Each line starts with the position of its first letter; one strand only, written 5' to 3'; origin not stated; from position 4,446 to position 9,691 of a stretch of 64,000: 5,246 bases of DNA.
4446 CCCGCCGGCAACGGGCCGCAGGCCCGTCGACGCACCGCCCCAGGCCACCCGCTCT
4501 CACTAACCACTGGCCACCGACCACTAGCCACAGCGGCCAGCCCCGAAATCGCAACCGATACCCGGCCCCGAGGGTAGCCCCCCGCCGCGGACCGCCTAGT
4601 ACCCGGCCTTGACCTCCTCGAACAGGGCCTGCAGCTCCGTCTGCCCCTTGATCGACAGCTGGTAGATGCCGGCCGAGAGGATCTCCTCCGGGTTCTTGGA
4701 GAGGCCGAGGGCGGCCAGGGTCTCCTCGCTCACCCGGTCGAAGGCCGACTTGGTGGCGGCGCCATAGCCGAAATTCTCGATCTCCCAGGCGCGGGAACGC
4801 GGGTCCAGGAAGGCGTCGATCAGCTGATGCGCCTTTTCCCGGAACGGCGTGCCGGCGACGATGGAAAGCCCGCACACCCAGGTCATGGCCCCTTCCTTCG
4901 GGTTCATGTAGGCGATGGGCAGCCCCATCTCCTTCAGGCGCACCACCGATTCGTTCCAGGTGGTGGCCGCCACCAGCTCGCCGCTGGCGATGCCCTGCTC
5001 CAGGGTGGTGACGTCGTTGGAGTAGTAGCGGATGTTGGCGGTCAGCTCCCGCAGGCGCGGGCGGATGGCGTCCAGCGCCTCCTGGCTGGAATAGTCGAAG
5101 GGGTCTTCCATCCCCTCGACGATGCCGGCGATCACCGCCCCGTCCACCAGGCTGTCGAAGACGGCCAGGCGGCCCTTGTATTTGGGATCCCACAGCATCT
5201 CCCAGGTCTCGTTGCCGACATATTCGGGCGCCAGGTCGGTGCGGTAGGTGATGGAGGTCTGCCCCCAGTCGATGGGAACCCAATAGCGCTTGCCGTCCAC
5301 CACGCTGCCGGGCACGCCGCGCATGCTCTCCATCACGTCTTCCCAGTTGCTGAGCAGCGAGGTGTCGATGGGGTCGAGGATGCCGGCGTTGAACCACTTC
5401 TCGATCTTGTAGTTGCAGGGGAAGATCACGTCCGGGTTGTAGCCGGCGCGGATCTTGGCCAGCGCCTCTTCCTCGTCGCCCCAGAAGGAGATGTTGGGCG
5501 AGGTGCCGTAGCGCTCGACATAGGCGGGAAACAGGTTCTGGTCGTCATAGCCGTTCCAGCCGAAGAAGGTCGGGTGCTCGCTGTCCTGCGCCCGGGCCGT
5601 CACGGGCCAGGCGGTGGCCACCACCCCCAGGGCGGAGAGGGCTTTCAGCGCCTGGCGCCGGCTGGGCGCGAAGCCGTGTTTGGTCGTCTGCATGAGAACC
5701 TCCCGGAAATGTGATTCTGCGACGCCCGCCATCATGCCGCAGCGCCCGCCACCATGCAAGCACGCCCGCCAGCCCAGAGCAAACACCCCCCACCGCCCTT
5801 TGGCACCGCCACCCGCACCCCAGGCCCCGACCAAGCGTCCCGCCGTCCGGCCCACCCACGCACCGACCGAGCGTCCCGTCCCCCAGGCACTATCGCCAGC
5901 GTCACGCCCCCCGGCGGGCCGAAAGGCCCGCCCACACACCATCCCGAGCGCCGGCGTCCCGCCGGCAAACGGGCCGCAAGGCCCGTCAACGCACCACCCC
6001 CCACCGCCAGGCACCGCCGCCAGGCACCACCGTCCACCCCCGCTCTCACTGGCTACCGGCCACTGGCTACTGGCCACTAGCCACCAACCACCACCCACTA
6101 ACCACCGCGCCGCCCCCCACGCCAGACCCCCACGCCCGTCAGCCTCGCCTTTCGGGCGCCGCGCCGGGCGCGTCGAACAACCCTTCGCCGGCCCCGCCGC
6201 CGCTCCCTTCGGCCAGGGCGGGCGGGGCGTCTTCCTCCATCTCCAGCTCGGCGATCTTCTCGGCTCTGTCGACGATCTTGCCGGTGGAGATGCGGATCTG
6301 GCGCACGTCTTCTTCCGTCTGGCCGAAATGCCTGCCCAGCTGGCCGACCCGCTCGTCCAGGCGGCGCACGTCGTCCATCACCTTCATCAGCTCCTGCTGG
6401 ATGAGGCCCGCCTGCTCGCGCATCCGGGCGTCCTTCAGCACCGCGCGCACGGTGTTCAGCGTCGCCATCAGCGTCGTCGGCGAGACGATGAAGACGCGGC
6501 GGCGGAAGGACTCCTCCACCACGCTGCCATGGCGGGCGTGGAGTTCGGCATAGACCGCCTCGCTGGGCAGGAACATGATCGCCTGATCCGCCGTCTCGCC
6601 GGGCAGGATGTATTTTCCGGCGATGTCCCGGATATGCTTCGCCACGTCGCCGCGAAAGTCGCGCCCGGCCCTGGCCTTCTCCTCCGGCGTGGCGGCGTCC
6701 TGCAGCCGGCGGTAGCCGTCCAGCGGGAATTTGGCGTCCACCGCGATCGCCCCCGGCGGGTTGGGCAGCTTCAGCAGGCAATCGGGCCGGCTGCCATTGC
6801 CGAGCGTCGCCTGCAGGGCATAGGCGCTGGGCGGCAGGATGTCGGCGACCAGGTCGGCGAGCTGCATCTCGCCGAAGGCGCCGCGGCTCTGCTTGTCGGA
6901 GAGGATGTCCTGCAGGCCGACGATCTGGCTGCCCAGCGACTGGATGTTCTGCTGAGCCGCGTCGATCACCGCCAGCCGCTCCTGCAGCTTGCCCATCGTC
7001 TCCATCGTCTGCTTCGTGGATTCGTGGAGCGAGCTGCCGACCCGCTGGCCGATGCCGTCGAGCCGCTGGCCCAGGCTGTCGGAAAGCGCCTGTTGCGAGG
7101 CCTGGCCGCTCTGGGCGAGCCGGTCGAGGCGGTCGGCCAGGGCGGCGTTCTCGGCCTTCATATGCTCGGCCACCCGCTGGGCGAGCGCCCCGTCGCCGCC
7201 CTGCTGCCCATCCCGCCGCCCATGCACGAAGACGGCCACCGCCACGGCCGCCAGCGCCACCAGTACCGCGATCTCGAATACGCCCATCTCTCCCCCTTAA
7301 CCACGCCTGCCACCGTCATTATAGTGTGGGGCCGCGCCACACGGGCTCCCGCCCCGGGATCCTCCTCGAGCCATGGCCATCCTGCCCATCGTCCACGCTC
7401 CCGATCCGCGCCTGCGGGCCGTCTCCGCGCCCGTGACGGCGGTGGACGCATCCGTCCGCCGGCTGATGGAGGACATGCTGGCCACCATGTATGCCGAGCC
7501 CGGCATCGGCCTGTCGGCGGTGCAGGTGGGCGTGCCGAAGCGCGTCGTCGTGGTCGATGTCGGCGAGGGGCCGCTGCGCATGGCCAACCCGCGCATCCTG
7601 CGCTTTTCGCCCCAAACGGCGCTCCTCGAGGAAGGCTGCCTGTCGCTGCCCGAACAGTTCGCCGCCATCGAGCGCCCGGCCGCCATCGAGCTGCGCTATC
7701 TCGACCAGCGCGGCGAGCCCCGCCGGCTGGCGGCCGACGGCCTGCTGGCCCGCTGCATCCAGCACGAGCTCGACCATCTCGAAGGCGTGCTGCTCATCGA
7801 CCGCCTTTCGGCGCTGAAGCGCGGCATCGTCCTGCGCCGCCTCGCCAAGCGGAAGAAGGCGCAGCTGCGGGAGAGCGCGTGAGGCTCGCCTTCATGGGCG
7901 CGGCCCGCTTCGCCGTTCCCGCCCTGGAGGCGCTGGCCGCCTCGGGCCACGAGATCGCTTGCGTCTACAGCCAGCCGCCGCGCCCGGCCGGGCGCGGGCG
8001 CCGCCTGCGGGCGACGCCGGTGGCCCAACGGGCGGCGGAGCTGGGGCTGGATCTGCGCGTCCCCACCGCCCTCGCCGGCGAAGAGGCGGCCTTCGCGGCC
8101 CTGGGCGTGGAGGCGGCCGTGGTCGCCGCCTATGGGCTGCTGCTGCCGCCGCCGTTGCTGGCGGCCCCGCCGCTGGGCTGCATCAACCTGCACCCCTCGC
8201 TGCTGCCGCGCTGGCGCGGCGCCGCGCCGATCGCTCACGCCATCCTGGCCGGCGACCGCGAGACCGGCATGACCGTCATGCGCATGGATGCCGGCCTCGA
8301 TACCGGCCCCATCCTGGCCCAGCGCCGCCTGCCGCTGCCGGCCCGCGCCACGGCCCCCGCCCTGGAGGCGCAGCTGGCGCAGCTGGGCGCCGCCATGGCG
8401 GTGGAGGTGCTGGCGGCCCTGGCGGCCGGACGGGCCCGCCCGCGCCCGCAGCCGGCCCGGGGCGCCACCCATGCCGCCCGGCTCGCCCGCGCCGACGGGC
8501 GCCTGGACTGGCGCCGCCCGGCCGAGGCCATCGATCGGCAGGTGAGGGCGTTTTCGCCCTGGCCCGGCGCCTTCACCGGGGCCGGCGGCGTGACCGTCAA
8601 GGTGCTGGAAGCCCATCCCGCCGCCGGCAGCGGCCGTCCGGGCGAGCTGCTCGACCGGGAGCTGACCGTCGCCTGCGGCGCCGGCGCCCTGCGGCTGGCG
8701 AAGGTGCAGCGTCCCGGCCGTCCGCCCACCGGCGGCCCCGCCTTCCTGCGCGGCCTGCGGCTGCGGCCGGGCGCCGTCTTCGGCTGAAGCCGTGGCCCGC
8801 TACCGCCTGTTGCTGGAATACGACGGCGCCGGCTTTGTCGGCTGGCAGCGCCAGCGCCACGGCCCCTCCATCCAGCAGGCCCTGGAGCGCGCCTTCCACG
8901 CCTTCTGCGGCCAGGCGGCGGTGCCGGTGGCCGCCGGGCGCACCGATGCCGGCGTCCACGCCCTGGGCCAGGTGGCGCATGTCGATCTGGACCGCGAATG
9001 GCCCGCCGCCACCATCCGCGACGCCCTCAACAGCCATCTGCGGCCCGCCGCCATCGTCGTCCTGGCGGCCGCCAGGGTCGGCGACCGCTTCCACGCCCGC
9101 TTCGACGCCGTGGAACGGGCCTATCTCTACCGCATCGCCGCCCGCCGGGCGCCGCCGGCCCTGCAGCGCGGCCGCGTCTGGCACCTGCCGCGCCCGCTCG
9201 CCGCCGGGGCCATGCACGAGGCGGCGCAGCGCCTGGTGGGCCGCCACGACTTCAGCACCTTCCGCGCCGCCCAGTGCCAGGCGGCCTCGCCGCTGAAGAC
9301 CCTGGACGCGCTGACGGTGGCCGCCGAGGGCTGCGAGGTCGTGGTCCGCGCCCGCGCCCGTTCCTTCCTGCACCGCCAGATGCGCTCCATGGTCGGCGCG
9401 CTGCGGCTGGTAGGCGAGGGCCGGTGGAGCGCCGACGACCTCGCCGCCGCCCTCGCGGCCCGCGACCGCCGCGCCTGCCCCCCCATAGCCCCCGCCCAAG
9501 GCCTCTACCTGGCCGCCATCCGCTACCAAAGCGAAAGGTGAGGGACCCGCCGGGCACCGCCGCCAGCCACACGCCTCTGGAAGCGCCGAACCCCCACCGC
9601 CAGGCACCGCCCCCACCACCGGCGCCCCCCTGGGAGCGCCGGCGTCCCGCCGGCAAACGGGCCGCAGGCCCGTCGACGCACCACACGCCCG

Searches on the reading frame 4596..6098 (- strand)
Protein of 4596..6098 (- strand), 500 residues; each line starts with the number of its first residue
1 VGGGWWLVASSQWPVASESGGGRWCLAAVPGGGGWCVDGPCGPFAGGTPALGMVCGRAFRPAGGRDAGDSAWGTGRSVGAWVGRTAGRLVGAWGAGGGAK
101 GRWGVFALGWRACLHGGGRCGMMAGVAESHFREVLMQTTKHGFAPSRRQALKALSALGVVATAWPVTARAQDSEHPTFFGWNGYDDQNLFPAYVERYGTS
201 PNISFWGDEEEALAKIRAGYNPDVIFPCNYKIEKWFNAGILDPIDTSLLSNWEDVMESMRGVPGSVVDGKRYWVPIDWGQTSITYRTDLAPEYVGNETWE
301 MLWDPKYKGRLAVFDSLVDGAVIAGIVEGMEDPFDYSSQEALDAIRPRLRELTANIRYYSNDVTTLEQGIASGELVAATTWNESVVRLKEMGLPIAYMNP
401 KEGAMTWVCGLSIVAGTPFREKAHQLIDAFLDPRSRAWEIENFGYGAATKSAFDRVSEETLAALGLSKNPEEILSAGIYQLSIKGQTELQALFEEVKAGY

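Call 17: search_protein_families(library=pfam, proteins=[window:4596-6098:-], max_evalue=0.001)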
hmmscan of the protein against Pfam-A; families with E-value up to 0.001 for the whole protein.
window:4596-6098:- (500 aa): 2 families
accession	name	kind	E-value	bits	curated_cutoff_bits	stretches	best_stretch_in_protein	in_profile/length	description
PF13416.11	SBP_bac_8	-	1.9e-23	84.1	27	1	209-454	25-267/279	Bacterial extracellular solute-binding protein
PF13343.11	SBP_bac_6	-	2e-13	50.8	24.6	1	232-437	21-209/245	Bacterial extracellular solute-binding protein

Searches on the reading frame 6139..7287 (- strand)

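Call 17: search_protein_families(library=pfam, proteins=[window:6139-7287:-], max_evalue=0.001)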
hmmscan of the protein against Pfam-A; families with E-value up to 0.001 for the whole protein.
window:6139-7287:- (382 aa): 3 families
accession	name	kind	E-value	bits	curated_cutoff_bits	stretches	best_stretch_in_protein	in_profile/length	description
PF02646.22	RmuC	-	6.7e-65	219.5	26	1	74-353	1-289/291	RmuC family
PF12644.12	DUF3782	-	0.00019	21.9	24.4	0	288-329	5-47/78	Protein of unknown function (DUF3782)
PF01442.23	Apolipoprotein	-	0.00021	21.5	90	0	35-107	104-176/190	Apolipoprotein A1/A4/E domain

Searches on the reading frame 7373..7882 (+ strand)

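Call 17: search_protein_families(library=pfam, proteins=[window:7373-7882:+], max_evalue=0.001)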
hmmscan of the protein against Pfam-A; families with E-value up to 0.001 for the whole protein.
window:7373-7882:+ (169 aa): 1 family
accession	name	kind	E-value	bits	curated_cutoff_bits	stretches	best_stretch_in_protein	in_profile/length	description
PF01327.26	Pep_deformylase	-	1.1e-47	161.9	22.8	1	4-150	2-155/156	Polypeptide deformylase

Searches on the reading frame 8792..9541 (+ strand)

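Call 17: search_protein_families(library=pfam, proteins=[window:8792-9541:+], max_evalue=0.001)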
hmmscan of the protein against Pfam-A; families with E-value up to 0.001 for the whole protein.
window:8792-9541:+ (249 aa): 1 family
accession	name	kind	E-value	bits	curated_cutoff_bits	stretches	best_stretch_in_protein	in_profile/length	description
PF01416.25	PseudoU_synth_1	-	1e-37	129.4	23.3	2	144-245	1-107/108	tRNA pseudouridine synthase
